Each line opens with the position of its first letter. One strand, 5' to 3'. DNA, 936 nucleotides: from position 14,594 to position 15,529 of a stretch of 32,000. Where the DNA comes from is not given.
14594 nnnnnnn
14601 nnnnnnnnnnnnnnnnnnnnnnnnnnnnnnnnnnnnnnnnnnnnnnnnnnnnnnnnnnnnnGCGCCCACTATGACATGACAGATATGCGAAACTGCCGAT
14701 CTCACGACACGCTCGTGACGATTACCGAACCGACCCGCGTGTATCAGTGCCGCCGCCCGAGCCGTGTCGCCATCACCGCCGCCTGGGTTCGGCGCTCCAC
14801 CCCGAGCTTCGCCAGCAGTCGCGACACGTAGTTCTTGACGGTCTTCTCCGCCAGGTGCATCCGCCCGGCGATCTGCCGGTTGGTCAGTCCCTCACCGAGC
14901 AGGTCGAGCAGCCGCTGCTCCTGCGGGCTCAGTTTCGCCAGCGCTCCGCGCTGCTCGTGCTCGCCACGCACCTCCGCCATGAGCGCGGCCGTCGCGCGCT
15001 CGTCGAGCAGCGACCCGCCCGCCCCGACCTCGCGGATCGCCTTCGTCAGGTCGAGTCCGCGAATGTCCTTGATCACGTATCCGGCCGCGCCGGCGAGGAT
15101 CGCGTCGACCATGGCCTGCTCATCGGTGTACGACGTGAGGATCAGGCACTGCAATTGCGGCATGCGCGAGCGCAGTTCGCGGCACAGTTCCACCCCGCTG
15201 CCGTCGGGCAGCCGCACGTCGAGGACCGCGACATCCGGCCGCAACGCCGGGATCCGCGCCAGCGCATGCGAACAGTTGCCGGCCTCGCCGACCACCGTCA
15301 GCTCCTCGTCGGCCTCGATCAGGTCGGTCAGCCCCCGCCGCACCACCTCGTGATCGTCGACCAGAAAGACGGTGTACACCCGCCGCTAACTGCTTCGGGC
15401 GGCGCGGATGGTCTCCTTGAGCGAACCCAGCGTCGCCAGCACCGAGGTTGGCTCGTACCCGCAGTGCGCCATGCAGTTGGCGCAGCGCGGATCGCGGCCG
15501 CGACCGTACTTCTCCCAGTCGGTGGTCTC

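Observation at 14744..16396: DosR/DevR dormancy regulator joined to the 3' end of the hopanoid operon by a 6-nt gap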

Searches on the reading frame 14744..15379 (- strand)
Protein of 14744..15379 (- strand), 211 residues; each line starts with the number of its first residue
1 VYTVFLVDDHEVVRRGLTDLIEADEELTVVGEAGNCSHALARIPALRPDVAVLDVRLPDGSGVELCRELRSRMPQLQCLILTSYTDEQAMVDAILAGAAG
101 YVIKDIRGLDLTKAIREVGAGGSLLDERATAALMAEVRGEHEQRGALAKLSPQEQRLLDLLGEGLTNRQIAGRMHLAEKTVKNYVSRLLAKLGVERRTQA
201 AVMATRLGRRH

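Call 9: search_protein_families(library=pfam, proteins=[window:14744-15379:-])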
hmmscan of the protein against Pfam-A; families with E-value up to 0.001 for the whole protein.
window:14744-15379:- (211 aa): 4 families
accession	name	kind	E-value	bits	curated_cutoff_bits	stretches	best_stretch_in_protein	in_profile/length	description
PF00072.30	Response_reg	-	8e-26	90.8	30.2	1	4-116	1-111/111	Response regulator receiver domain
PF00196.25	GerE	-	4.6e-17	61.8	23.5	1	149-204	2-57/57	Bacterial regulatory proteins, luxR family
PF08281.18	Sigma70_r4_2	-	3.7e-09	36.5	25.7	1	146-192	7-54/54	Sigma-70, region 4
PF04545.22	Sigma70_r4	-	0.00085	19.2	24.1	0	146-192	1-48/50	Sigma-70, region 4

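Call 14: search_solved_structures(query=window:14744-15379:-, show_alignments=1)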
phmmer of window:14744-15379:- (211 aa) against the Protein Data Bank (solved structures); distinct sequences matched with E-value up to 0.001: 206 (the best 60 are shown).
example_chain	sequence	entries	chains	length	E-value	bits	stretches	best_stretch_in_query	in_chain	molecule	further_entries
3c3w_A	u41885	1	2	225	1.3e-91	309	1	2-209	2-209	TWO COMPONENT TRANSCRIPTIONAL REGULATORY PROTEIN DEVR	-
5hev_A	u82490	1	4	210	7.6e-37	130.4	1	2-208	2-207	Response regulator protein VraR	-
7ve6_A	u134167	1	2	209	2.2e-34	122.3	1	4-204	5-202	Response regulator protein VraR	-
4gvp_A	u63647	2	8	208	2.3e-34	122.3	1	4-204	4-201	Response regulator protein vraR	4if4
1a04_A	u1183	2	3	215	7.7e-34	120.6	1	3-203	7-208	NITRATE/NITRITE RESPONSE REGULATOR PROTEIN NARL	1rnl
4yn8_A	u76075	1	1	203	2.2e-26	96.2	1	4-206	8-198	Response regulator ChrA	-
1zlk_A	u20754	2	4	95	2.8e-23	86.1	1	138-209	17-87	Dormancy Survival Regulator | TWO COMPONENT TRANSCRIPTIONAL REGULATORY PROTEIN DEVR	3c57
1zlj_A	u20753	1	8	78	1e-22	84.3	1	144-209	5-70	Dormancy Survival Regulator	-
4ldz_A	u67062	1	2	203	8.6e-21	78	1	1-203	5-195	Transcriptional regulatory protein DesR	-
4zmr_A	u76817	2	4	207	6.4e-17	65.4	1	4-206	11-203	Response regulator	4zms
4hye_A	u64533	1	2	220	8.2e-17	65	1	4-206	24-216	Response regulator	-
6ekg_Y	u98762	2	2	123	8e-16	61.8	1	4-108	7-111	Chemotaxis protein CheY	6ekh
6eo2_A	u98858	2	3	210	9e-16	61.7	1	3-196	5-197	Transcriptional regulatory protein RcsB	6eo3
5o8y_A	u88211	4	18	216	9.6e-16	61.6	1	3-196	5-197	Transcriptional regulatory protein RcsB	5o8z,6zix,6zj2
5vxn_A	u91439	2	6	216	9.6e-16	61.6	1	3-196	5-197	Transcriptional regulatory protein RcsB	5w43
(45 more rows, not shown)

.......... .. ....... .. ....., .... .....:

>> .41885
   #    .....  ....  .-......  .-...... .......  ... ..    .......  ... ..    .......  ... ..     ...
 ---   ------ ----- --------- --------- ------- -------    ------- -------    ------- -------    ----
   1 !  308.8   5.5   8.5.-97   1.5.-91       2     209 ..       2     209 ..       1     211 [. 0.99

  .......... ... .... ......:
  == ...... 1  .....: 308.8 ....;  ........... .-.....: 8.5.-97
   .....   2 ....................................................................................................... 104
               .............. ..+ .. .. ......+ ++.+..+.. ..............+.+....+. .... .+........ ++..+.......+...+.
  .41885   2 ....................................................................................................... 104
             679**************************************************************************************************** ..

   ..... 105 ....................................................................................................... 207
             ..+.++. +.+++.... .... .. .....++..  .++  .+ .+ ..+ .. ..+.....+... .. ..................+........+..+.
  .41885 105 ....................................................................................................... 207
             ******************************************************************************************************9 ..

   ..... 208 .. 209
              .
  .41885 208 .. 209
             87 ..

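Call 15: find_encoding_contigs(protein=window:14744-15379:-, flank=10000, max_places=10)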
Protein window:14744-15379:- (211 aa): no gene with exactly this product is on record in the collection.

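Call 16: find_encoding_contigs(protein=window:14747-15379:-, flank=10000, max_places=10)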
Protein seq(211 aa) (211 aa): no gene with exactly this product is on record in the collection.

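Call 21: find_homologous_proteins(query=window:14744-15379:-, max_evalue=1e-40)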
Query window:14744-15379:- (211 aa): 7999 proteins with E <= 1e-40 among 8000 candidates; the best 120 are listed.
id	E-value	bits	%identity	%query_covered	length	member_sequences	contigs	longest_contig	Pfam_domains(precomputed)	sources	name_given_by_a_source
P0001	8.4e-116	403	91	100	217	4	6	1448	PF00196.26,PF08281.19,PF00072.31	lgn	-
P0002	4.3e-93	329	73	98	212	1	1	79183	PF00196.26,PF08281.19,PF00072.31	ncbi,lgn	ncbi:response regulator transcription factor [Amycolatopsis sp. NPDC004368]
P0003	9.4e-93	328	76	98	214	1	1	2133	PF00196.26,PF08281.19,PF00072.31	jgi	jgi:DNA-binding NarL/FixJ family response regulator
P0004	1.3e-92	327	73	100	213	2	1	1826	PF00196.26,PF08281.19,PF00072.31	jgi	jgi:two-component system response regulator DevR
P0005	3.6e-92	326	74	99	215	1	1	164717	PF00196.26,PF08281.19,PF00072.31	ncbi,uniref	ncbi:response regulator [Amycolatopsis thermoflava]|uniref:response regulator n=1 Tax=Amycolatopsis 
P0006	4.3e-92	325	72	98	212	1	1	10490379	PF00196.26,PF08281.19,PF00072.31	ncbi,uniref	ncbi:response regulator transcription factor [Amycolatopsis sp. CA-161197]|uniref:response regulator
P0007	5.5e-92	325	74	99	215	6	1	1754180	PF00196.26,PF08281.19,PF00072.31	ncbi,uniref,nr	ncbi:putative transcriptional regulator, LuxR family protein [Amycolatopsis deserti]|uniref:Transcri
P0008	6.3e-92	325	74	99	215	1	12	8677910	PF00196.26,PF08281.19,PF00072.31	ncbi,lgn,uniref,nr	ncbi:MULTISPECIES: response regulator [Amycolatopsis]|uniref:response regulator n=1 Tax=Amycolatopsi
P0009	7.0e-92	325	74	100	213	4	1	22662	PF00196.26,PF08281.19,PF00072.31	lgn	-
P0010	8.0e-92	324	74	98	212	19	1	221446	PF00196.26,PF08281.19,PF00072.31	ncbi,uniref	ncbi:response regulator transcription factor [Amycolatopsis sp. NPDC051372]|uniref:response regulato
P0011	1.0e-91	324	74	98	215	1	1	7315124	PF00196.26,PF08281.19,PF00072.31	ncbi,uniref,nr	ncbi:response regulator [Amycolatopsis thermophila]|uniref:Two-component system response regulator D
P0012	1.1e-91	324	74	100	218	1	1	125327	PF00196.26,PF08281.19,PF00072.31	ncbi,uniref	ncbi:response regulator [Nocardia sp. R6R-6]|uniref:response regulator n=1 Tax=Nocardia sp. R6R-6 Ta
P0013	1.1e-91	324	74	99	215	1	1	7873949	PF00196.26,PF08281.19,PF00072.31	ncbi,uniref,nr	ncbi:response regulator [Amycolatopsis thermoflava]|uniref:LuxR family two component transcriptional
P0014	1.2e-91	324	74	100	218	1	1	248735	PF00196.26,PF08281.19,PF00072.31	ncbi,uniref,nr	ncbi:response regulator [Nocardia pneumoniae]|uniref:response regulator n=1 Tax=Nocardia pneumoniae 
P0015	1.3e-91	324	73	99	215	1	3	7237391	PF00196.26,PF08281.19,PF00072.31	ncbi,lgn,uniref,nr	ncbi:response regulator [Amycolatopsis methanolica]|uniref:LuxR family two component transcriptional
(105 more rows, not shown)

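Call 23: find_encoding_contigs(protein=P0001, flank=10000, max_places=10)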
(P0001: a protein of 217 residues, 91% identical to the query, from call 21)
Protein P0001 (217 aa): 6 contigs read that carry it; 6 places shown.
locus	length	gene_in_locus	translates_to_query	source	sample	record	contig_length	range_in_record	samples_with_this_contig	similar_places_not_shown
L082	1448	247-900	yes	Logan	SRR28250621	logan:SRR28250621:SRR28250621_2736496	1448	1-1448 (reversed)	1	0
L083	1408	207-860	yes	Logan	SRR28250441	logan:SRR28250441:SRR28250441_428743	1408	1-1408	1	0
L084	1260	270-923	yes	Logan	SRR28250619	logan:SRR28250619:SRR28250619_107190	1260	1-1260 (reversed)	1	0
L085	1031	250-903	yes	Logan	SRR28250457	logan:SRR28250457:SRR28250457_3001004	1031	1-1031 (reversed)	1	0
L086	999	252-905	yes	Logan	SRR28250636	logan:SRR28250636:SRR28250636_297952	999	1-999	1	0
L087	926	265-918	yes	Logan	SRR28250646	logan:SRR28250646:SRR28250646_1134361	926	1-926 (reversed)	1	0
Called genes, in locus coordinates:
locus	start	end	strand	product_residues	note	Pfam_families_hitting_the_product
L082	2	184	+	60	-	?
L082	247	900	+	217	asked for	PF00072:Response_reg, PF08281:Sigma70_r4_2, PF00196:GerE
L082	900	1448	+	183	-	?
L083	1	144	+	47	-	?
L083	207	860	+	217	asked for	PF00072:Response_reg, PF08281:Sigma70_r4_2, PF00196:GerE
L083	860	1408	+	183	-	?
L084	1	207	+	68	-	?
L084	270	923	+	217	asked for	PF00072:Response_reg, PF08281:Sigma70_r4_2, PF00196:GerE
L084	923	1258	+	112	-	?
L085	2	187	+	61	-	?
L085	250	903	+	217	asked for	PF00072:Response_reg, PF08281:Sigma70_r4_2, PF00196:GerE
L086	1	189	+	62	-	?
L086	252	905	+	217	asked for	PF00072:Response_reg, PF08281:Sigma70_r4_2, PF00196:GerE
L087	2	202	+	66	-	?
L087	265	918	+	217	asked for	PF00072:Response_reg, PF08281:Sigma70_r4_2, PF00196:GerE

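Call 33: find_related_loci(query=window:14744-15379:-, collection=metagenome_contigs, flank=6000)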
Query window:14744-15379:- (211 aa) in metagenome_contigs; peptide patterns used: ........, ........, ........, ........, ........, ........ (x = any residue, [..] = any of these).
600 stretches matched a pattern (row limit reached: there are more); 577 encode a relative of the query (tblastn E <= 1e-3); the best 80 are kept; 80 distinct loci.
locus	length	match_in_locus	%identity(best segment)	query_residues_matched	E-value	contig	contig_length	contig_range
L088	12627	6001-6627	74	1-209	1e-99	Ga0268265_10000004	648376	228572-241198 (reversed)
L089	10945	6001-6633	73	1-211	4e-99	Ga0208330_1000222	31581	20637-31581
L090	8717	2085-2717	72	1-211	5e-98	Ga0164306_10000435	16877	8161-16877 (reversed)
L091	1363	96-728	72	1-211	2e-105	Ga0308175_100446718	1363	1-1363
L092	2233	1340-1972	72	1-211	5e-102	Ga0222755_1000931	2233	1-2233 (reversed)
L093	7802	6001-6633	72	1-210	2e-97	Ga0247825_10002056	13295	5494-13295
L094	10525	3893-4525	72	1-211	4e-97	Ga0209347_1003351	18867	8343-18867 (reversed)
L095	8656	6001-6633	70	1-211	6e-96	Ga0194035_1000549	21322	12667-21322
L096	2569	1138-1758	71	1-207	7e-99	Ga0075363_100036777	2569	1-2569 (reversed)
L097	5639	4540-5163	70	1-208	4e-94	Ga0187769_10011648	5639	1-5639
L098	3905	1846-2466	71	1-207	9e-95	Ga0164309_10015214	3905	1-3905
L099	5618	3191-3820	68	1-210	1e-93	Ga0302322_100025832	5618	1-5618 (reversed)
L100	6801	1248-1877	68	1-210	1e-93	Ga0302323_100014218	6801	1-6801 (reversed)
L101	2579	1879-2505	69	1-209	3e-96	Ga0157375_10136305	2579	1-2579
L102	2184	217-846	69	1-210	2e-96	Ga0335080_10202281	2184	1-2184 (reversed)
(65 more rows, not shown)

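Call 37: search_protein_families(library=ncbifam, proteins=[window:14744-15379:-], max_evalue=0.00001)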
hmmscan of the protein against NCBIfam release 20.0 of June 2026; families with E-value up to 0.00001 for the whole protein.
window:14744-15379:- (211 aa): 67 families (the best 25 are shown)
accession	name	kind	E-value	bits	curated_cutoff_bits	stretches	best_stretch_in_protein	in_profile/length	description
NF047785.1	respo_reg_MadR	equivalog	3.5e-53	180.1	300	1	4-208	3-207/209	MadR family response regulator transcription factor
NF007935.0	PRK10651.1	equivalog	1.4e-43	148.6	250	1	3-205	8-211/216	two-component system response regulator NarL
NF011896.0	PRK15369.1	equivalog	1.6e-34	119.3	242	1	2-208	4-208/211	two component system response regulator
NF052445.1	RespRegMctR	equivalog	6.2e-34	117.2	300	1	3-196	3-191/205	two-component system response regulator MctR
NF007708.0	PRK10403.1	equivalog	4.3e-32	111.3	343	1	2-203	7-207/215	nitrate/nitrite response regulator protein NarP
NF007018.1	PRK09483.1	equivalog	1.1e-28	100.4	280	1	1-207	1-206/217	UvrY/SirA/GacA family response regulator transcription factor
NF007685.0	PRK10360.1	equivalog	1.2e-24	87.2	258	1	1-198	1-186/196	response regulator transcription factor UhpA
NF007419.0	PRK09958.1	equivalog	3.5e-21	75.7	251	1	4-195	3-189/204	acid-sensing system DNA-binding response regulator EvgA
NF041830.1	RR_TF_ErdR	exception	7.3e-21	74.9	390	1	2-207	2-208/213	response regulator transcription factor ErdR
NF006900.1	PRK09390.1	equivalog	1e-20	74.1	255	1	3-201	6-194/203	response regulator FixJ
NF001965.0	PRK00742.1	subfamily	2.1e-18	66.6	293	1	3-109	5-112/357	chemotaxis-specific protein-glutamate methyltransferase CheB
NF007403.0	PRK09935.1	equivalog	7.4e-18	64.9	271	1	4-195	6-195/210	fimbria biosynthesis transcriptional regulator FimZ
NF041367.1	CheY_Halo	equivalog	5.5e-17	62.2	200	1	4-118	1-113/114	chemotaxis protein CheY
NF040749.1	tetrathio_RR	equivalog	1.2e-15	57.8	290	1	4-195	2-179/191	tetrathionate respiration response regulator TtrR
NF008098.0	PRK10840.1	equivalog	1.9e-15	56.9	235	1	4-196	6-197/216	response regulator transcription factor RcsB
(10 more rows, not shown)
